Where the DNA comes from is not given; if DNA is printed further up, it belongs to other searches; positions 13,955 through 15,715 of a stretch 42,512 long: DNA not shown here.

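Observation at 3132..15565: Three paralogous GWxTD lipoproteins bracket a T9SS metalloprotease, a regulator-less SusC/SusD pair and a Calx-beta lipoprotein: candidate uncharacterised surface protein/peptide-harvesting locus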

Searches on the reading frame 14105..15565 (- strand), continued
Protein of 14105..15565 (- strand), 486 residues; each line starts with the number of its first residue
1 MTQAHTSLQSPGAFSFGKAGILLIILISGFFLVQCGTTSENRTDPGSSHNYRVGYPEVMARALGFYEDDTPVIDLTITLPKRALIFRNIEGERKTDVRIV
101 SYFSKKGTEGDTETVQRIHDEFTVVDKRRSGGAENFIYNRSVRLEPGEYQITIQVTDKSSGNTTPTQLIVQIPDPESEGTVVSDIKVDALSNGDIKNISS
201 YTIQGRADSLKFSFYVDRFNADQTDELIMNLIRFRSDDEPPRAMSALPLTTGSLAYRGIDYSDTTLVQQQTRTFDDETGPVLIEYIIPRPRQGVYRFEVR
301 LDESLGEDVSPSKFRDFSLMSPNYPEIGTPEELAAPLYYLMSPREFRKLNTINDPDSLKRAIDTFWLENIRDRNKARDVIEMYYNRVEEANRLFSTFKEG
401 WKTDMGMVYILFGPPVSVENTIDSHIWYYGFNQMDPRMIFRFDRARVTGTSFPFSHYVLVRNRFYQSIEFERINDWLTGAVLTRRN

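Call 19: find_related_loci(query=A2, collection=genome_contigs, flank=10000)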
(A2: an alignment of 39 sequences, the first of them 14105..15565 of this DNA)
Query A2 (486 aa) in genome_contigs; peptide patterns used: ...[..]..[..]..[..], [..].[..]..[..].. (x = any residue, [..] = any of these).
599 stretches matched a pattern (row limit reached: there are more); 585 encode a relative of the query (tblastn E <= 1e-3); the best 80 are kept; 80 distinct loci.
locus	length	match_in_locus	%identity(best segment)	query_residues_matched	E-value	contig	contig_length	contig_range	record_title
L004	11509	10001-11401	46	17-479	2e-134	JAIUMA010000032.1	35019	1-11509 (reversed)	MAG: Balneolia bacterium isolate PBR18_bin04A bin04A.contig0031, whole genome shotgun sequence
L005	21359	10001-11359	44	35-486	1e-118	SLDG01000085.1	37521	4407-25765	MAG: Balneolales bacterium isolate CSSed162cmB_534 CSSed16-2cmB-1275, whole genome shotgun sequence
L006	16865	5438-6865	42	18-484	3e-114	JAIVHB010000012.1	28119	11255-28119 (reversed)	MAG: Rhodothermaceae bacterium isolate MAG3 MTG3_815, whole genome shotgun sequence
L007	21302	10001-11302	43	54-484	9e-109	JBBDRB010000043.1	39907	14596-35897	MAG: Balneolales bacterium isolate LejiaC_50_16 Lejia_C_2344_length_39907_cov_9, whole genome shotgun sequence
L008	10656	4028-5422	40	23-482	2e-104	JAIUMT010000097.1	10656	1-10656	MAG: Balneolales bacterium isolate PBR18_bin42 bin42.contig0096, whole genome shotgun sequence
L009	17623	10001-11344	42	46-484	6e-104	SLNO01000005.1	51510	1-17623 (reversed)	MAG: Balneolales bacterium isolate CSSed165cm_409 CSSed16-5cm-563, whole genome shotgun sequence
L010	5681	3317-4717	40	22-484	2e-103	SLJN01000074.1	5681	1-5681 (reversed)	MAG: Balneolales bacterium isolate CSSed165cm_239 CSSed16-5cm-70248, whole genome shotgun sequence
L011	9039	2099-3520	41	22-484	9e-103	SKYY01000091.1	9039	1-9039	MAG: Balneolales bacterium isolate CSSed162cmB_309 CSSed16-2cmB-31181, whole genome shotgun sequence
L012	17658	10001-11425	37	16-484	3e-102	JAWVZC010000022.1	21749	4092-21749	MAG: Balneolaceae bacterium isolate HN14.bin.19 k141_1807339_length_21749_cov_8.0000, whole genome shotgun sequence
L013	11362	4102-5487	38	25-484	2e-102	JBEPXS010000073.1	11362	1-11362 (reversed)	MAG: Balneolaceae bacterium isolate 02_S197.semibin_refined.070 NODE_1692_length_11362_cov_2.098798, whole genome shotgu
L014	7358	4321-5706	38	21-482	3e-101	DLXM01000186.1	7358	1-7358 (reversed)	MAG TPA_asm: Bacteroidetes bacterium isolate UBA11400 contig_322459, whole genome shotgun sequence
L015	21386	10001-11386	38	22-482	2e-100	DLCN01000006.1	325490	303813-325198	MAG TPA_asm: Balneolaceae bacterium UBA7797 UBA7797_contig_2192, whole genome shotgun sequence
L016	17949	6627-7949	39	46-484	7e-99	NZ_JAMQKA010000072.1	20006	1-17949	Aliifodinibius sp. S!AR15-10 NODE_72_length_20006_cov_22.672167, whole genome shotgun sequence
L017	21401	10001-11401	38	16-484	3e-97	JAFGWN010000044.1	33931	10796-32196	MAG: Balneolaceae bacterium isolate ZodW_Metabat.264 k87_3166925, whole genome shotgun sequence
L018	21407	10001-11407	36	20-484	1e-94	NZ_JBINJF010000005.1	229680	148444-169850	Halalkalibaculum sp. DA3122 scaffold_5_length=229681, whole genome shotgun sequence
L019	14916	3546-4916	38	35-482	2e-94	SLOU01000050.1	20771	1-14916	MAG: Balneolaceae bacterium isolate CSSed165cm_46R1 CSSed16-5cm-5994, whole genome shotgun sequence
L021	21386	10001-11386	36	24-483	9e-93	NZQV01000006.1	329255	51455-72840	MAG: Balneola sp. isolate EAC52 MHASMcontig_1005778, whole genome shotgun sequence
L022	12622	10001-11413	39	20-484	1e-92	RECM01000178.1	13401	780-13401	MAG: Balneolaceae bacterium isolate DLM2.Bin41 NODE_6718_length_13401_cov_8.01049, whole genome shotgun sequence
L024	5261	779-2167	37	22-484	6e-92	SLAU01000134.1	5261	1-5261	MAG: Balneolaceae bacterium isolate CSSed162cmB_41R1 CSSed16-2cmB-81306, whole genome shotgun sequence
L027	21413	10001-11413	38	22-484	2e-91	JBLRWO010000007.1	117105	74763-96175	MAG: Cyclonatronaceae bacterium isolate TamC05-13 NODE_7_length_117105_cov_7.708933, whole genome shotgun sequence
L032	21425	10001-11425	35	16-484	8e-91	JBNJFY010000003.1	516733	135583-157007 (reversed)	MAG: Bacteroidota bacterium isolate Y22_60dBSe2.bin.195 NODE_4_length_516733_cov_59.699940, whole genome shotgun sequenc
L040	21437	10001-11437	35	4-485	6e-89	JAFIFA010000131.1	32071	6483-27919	MAG: Balneolaceae bacterium isolate coassembly_bin.34 k141_127674, whole genome shotgun sequence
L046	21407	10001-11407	35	17-482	1e-88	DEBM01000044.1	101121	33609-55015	MAG TPA_asm: Balneolaceae bacterium UBA2956 UBA2956_contig_5172, whole genome shotgun sequence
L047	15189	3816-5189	38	22-484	5e-88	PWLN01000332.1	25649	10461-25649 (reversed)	MAG: Balneolaceae bacterium isolate CSSed10_244R1 CS-Sed10-C2905, whole genome shotgun sequence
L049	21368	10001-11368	36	29-482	3e-87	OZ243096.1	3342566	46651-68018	MAG: Balneolaceae bacterium isolate c1c6542e-0d4a-4107-8c5a-c823d02b72f5 genome assembly, chromosome: 1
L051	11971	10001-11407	36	16-482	1e-86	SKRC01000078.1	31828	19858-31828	MAG: Balneolaceae bacterium isolate CSSed162cmA_471R1 CSSed16-2cmA-1847, whole genome shotgun sequence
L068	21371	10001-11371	36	26-482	2e-84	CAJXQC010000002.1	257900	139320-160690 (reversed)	MAG TPA_asm: uncultured Balneola sp. isolate SRR3933248_bin.15_MetaBAT_v2.12.1_MAG genome assembly, contig: NODE_9_lengt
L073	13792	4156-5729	40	18-485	4e-81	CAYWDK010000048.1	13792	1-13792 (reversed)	MAG TPA_asm: uncultured Balneolaceae bacterium isolate SRP304980_co1_242 genome assembly, contig: NODE_2668_length_13792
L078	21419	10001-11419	34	22-484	6e-80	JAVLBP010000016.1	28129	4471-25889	MAG: Balneolaceae bacterium isolate Uz-K11-11 NODE_16_length_28129_cov_5.434978, whole genome shotgun sequence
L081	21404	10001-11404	34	21-481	2e-78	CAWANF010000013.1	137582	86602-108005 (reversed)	MAG: uncultured bacterium isolate MFD02923.bin.1.129 genome assembly, contig: contig_42616, whole genome shotgun sequenc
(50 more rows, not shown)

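Call 27: predict_structure(alignment_id=A2)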
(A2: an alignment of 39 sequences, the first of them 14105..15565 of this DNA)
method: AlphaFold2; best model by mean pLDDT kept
length: 486 residues; sequences in the alignment: 39
mean_pLDDT: 88.6   pTM: 0.83
mean pLDDT of the five models: 88.6, 87.0, 86.3, 86.4, 83.8
residues with pLDDT >= 90: 341; 70-90: 96; 50-70: 32; < 50: 17
segments of 3 or more residues with pLDDT < 50: 7-9, 36-42
pLDDT, mean of each block of 10 residues (from residue 1): 49 61 89 60 73 91 93 95 91 95 91 94 80 82 95 97 95 87 93 89 92 92 90 95 92 91 94 91 95 94 63 90 91 96 95 97 96 96 96 89 96 94 93 91 76 82 94 96 78
secondary structure, 60 per line:
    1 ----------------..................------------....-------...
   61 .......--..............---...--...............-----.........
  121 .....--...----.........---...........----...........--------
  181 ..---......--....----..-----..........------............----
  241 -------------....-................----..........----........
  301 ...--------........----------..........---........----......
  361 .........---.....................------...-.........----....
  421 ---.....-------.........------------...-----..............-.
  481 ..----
elements in order: H17-34 E47-50 E58-67 E70-80 E87-89 E92-106 E112-125 E135-143 E147-157 E162-172 E186-191 E194-197 E209-218 E225-236 H254-257 E259-274 E279-288 E293-303 E312-319 H330-339 H343-350 H355-369 H373-393 H404-412 E417-420 E424-428 E439-444 E457-459 H465-478

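Call 30: fold_search(model_id=the predicted structure, library=pdb)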
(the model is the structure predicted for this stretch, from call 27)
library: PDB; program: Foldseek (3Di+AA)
matches with E <= 10: 1572; with E <= 0.001: 232
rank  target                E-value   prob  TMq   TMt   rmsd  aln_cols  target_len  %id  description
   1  7tvz_E                5.7e-09  1.00  0.19  0.14  16.7       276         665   10  Cryo-EM structure of human band 3-protein 4.2 complex in diagonal conformation (released 2022-06-08)
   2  8cs9_X                3.8e-08  1.00  0.19  0.15  16.1       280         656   11  Composite reconstruction of Class 1 of the erythrocyte ankyrin-1 complex (released 2022-07-20)
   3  7uzs                  6.5e-08  1.00  0.19  0.15  16.4       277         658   11  Protein 4.2 (local refinement from consensus reconstruction of ankyrin complex classes) (released 2022-07-20)
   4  4kkq_A                2.3e-07  1.00  0.19  0.35  10.7       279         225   12  Crystal structure of Vibrio cholerae RbmA (crystal form 1) (released 2013-05-22)
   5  1ggu_B                2.7e-07  1.00  0.20  0.14  14.9       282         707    7  HUMAN FACTOR XIII WITH CALCIUM BOUND IN THE ION SITE (released 1999-09-16)
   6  4kkr_A                2.9e-07  1.00  0.20  0.38  10.8       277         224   13  Crystal structure of Vibrio cholerae RbmA (crystal form 3) (released 2013-05-22)
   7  4kkp_A                2.9e-07  1.00  0.19  0.34  10.5       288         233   11  Crystal structure of Vibrio cholerae RbmA (crystal form 2) (released 2013-05-22)
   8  4kkp_B                3.4e-07  1.00  0.19  0.34  10.8       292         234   11  Crystal structure of Vibrio cholerae RbmA (crystal form 2) (released 2013-05-22)
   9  8fuu                  3.4e-07  1.00  0.17  0.23  20.3       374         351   10  Crystal structure of Xenopus laevis arrestin 1 - P3221 crystal form (released 2024-07-24)
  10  5f0j_B                3.6e-07  1.00  0.14  0.20  20.6       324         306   10  Structure of retromer VPS26-VPS35 subunits bound to SNX3 (released 2016-12-07)
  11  5g50_B                3.8e-07  1.00  0.19  0.35  10.8       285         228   13  Vibrio cholerae scaffolding protein RbmA in complex with magnesium. (released 2017-11-29)
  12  4be5_A                4.0e-07  1.00  0.19  0.36  10.8       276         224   12  V. cholera biofilm scaffolding protein RbmA (released 2013-12-18)
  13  8oxy_A                4.4e-07  1.00  0.18  0.14  17.5       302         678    8  Transglutaminase 3 without calcium in complex with DH patient-derived Fab DH63-B02 (released 2023-10-18)
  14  8hst_A                4.9e-07  1.00  0.18  0.24  18.9       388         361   10  The structure of rat beta-arrestin1 (released 2023-07-19)
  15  1g4m_A                4.9e-07  1.00  0.15  0.20  20.6       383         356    9  CRYSTAL STRUCTURE OF BOVINE BETA-ARRESTIN 1 (released 2001-10-03)
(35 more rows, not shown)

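Call 36: search_protein_families(library=pfam, proteins=[L009:16427-17263:+, L018:16449-17282:+], max_evalue=10)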
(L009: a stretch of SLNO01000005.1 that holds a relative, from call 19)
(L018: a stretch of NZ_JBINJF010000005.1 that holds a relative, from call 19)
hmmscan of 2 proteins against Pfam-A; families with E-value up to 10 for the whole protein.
L009:16427-17263:+ (278 aa): 0 families

L018:16449-17282:+ (277 aa): 4 families
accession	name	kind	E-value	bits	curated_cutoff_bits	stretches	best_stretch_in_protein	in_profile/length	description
PF07679.22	I-set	-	0.055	14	23.7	1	62-105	11-53/90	Immunoglobulin I-set domain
PF10989.13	DUF2808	-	0.075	13.5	25.3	1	39-74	75-110/146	Protein of unknown function (DUF2808)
PF09229.17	Aha1_N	-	0.13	12.9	23.6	1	68-131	55-109/136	Activator of Hsp90 ATPase, N-terminal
PF14344.12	DUF4397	-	2.2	9.3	30.6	1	156-208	25-75/119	Domain of unknown function (DUF4397)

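Call 38: search_protein_families(library=pfam, proteins=[L021:16051-17445:+, L021:18335-19597:+, L021:19716-21077:+, L046:14661-16205:+, L046:16265-17833:+, L049:11386-12060:-, L049:12187-12897:-, L049:12929-14416:-, L027:11593-14595:-, L078:11519-14299:-], max_evalue=0.001)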
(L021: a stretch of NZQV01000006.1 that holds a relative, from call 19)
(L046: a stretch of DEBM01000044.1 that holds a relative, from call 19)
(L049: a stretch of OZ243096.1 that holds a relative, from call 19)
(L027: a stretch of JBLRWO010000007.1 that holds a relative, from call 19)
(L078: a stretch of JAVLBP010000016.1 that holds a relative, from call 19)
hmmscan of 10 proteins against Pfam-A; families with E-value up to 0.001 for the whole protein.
L021:16051-17445:+ (464 aa): 2 families
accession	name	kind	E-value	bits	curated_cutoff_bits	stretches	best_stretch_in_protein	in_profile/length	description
PF07980.17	SusD_RagB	-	2.6e-24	86.8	23.1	1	330-462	150-297/297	SusD family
PF14322.12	SusD-like_3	-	5.9e-19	69.5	27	1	26-226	2-191/191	Starch-binding associating with outer membrane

L021:18335-19597:+ (420 aa): 1 family
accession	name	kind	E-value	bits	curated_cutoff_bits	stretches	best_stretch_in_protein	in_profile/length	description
PF00202.27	Aminotran_3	-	5.3e-117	391.4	30.5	1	15-414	2-402/403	Aminotransferase class-III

L021:19716-21077:+ (453 aa): 1 family
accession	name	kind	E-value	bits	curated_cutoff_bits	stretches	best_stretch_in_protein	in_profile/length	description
PF00202.27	Aminotran_3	-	1.1e-90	304.7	30.5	1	30-441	8-402/403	Aminotransferase class-III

L046:14661-16205:+ (514 aa): 1 family
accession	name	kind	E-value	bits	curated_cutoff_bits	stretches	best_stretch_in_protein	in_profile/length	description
PF07980.17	SusD_RagB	-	0.00013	22.1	23.1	1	379-455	158-233/297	SusD family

L046:16265-17833:+ (522 aa): 1 family
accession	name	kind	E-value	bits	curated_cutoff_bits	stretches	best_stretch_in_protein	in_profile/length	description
PF01019.26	G_glu_transpept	-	6.3e-87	293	27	1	47-469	3-469/512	Gamma-glutamyltranspeptidase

L049:11386-12060:- (224 aa): 0 families

L049:12187-12897:- (236 aa): 0 families

L049:12929-14416:- (495 aa): 2 families
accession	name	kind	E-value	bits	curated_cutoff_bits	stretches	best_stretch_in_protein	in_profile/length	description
PF07980.17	SusD_RagB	-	5.7e-20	72.6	23.1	1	343-449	119-233/297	SusD family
PF14322.12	SusD-like_3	-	9.6e-15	55.8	27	1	107-235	80-191/191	Starch-binding associating with outer membrane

L027:11593-14595:- (1000 aa): 2 families
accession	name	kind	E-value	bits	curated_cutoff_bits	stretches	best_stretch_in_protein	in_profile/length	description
PF00082.27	Peptidase_S8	-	9.5e-49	166.7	21.8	1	201-470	3-280/288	Subtilase family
PF18962.6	Por_Secre_tail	-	7.8e-09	36.2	27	1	922-996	2-73/75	Secretion system C-terminal sorting domain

L078:11519-14299:- (926 aa): 5 families
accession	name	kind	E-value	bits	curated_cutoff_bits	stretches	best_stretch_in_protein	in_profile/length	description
PF18962.6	Por_Secre_tail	-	9.1e-11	42.3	27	1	848-915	2-66/75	Secretion system C-terminal sorting domain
PF13688.12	Reprolysin_5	-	7e-08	33.4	27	1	230-380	23-161/196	Metallo-peptidase family M12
PF13582.12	Reprolysin_3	-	3.2e-07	31.3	22.4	1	290-377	33-123/123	Metallo-peptidase family M12B Reprolysin-like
PF13860.13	FlgD_ig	-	1.1e-05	25.8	27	1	857-913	11-75/79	FlgD Ig-like domain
PF13583.11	Reprolysin_4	-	3.2e-05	24.1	22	1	311-418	83-180/203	Metallo-peptidase family M12B Reprolysin-like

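Call 42: search_protein_families(library=pfam, proteins=[L032:1278-4454:+, L032:11770-15711:+, L032:15725-16447:+, L040:11579-11956:+, L040:12045-14057:+, L040:14218-15939:+, L040:15932-16636:+, L005:8247-9875:+, L081:8008-9978:+, L019:5020-6117:+], max_evalue=0.001)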
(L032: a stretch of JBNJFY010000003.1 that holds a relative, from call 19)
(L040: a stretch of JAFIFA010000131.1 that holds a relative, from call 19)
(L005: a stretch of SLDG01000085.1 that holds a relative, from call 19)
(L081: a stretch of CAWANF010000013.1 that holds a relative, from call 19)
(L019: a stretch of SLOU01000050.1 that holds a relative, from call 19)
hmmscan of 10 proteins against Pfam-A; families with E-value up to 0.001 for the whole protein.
L032:1278-4454:+ (1058 aa): 1 family
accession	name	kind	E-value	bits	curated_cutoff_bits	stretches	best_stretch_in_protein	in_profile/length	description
PF18962.6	Por_Secre_tail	-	2.3e-10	41.1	27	1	980-1055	2-74/75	Secretion system C-terminal sorting domain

L032:11770-15711:+ (1313 aa): 6 families
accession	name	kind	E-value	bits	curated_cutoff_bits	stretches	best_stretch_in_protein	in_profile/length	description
PF18962.6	Por_Secre_tail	-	1.1e-11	45.2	27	1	1235-1309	2-73/75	Secretion system C-terminal sorting domain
PF15902.12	Sortilin-Vps10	-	2.7e-10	40.1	33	0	143-225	3-68/446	Sortilin, neurotensin receptor 3,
PF14870.12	PSII_BNR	-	7.5e-05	22.5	27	0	737-841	84-173/303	Photosynthesis system II assembly factor YCF48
PF24814.1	WD40_Prp19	-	0.00012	21.7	320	1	435-578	66-201/281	Prp19 WD40 domain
PF13860.13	FlgD_ig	-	0.00062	20.1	27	0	1243-1300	12-75/79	FlgD Ig-like domain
PF13360.13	PQQ_2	-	0.00074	19.7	27.6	0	461-587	79-190/233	Outer membrane protein assembly factor BamB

L032:15725-16447:+ (240 aa): 1 family
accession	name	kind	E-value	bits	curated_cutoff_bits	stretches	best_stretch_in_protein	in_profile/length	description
PF18998.6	Flg_new_2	-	1.4e-12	47.8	23.6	1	37-101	3-70/73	Divergent InlB B-repeat domain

L040:11579-11956:+ (125 aa): 1 family
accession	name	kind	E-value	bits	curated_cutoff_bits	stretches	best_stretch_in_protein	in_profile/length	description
PF00072.30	Response_reg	-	1.4e-21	77.2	30.2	1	7-116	1-109/111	Response regulator receiver domain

L040:12045-14057:+ (670 aa): 1 family
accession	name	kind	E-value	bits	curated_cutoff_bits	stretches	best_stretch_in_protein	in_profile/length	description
PF01433.26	Peptidase_M1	-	2.9e-18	66.7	27.7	1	373-573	4-218/218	Peptidase family M1 domain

L040:14218-15939:+ (573 aa): 4 families
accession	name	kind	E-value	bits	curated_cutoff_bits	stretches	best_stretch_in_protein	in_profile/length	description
PF02518.31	HATPase_c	-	9.6e-28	97.3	26.4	1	435-544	2-109/111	Histidine kinase-, DNA gyrase B-, and HSP90-like ATPase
PF00512.31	HisKA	-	6.9e-14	52.1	26.9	1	323-388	3-66/66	His Kinase A (phospho-acceptor) domain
PF14501.12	HATPase_c_5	-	3e-09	37.2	22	1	441-531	12-91/102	GHKL domain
PF13581.12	HATPase_c_2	-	0.00028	21.3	27.4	1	436-520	29-110/127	Histidine kinase-like ATPase domain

L040:15932-16636:+ (234 aa): 2 families
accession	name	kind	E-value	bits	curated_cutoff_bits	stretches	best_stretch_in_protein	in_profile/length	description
PF00072.30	Response_reg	-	4.6e-31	107.7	30.2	1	8-118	1-111/111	Response regulator receiver domain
PF00486.34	Trans_reg_C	-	4.3e-24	84.8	26.2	1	157-231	3-77/77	Transcriptional regulatory protein, C terminal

L005:8247-9875:+ (542 aa): 2 families
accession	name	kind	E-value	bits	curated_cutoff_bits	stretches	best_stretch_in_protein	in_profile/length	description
PF08245.18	Mur_ligase_M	-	5.5e-42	144.4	24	1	201-387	1-199/200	Mur ligase middle domain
PF02875.26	Mur_ligase_C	-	3.5e-09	38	28.4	1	410-531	1-122/127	Mur ligase, glutamate ligase domain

L081:8008-9978:+ (656 aa): 1 family
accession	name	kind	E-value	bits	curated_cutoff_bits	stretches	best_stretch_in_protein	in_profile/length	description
PF01551.29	Peptidase_M23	-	1.3e-14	54.5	28.7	2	63-122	2-58/96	Peptidase family M23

L019:5020-6117:+ (365 aa): 14 families
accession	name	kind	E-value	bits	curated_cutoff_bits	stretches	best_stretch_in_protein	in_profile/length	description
PF00515.34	TPR_1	-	6.9e-26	89.4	27.8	1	247-276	4-33/34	Tetratricopeptide repeat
PF07719.23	TPR_2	-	1.2e-22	78.6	27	1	246-276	3-33/34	Tetratricopeptide repeat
PF13414.12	TPR_11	-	1.2e-19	70.1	26.8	1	229-258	13-42/42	TPR repeat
PF13181.12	TPR_8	-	6.8e-16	57.5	25.7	1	247-276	4-33/34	Tetratricopeptide repeat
PF13431.12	TPR_17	-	9.8e-15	54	24.4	1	233-264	2-33/34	Tetratricopeptide repeat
PF13371.12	TPR_9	-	1.3e-14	54.4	35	1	253-308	4-59/73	Tetratricopeptide repeat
PF13432.12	TPR_16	-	6.8e-13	49.2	32.7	1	283-343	2-62/65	Tetratricopeptide repeat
PF13428.12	TPR_14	-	2.8e-09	37.2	23.5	0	247-286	4-43/44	Tetratricopeptide repeat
PF00226.36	DnaJ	-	1.1e-08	35.5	27.8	1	12-69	7-60/63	DnaJ domain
PF13424.12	TPR_12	-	6.6e-07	29.9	30.1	0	247-307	6-74/77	Tetratricopeptide repeat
PF25062.1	ARM_TT21_N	-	1.1e-06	29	40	1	137-297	62-221/222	Tetratricopeptide repeat protein 21 N-terminal ARM repeat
PF14559.12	TPR_19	-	0.00029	21.5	25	0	257-314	4-61/68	Tetratricopeptide repeat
PF14853.12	Fis1_TPR_C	-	0.00052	20.6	25.3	0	187-227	12-52/53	Fis1 C-terminal tetratricopeptide repeat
PF12569.14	NatA_aux_su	-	0.00078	18.9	33.3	0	254-309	202-257/515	N-terminal acetyltransferase A, auxiliary subunit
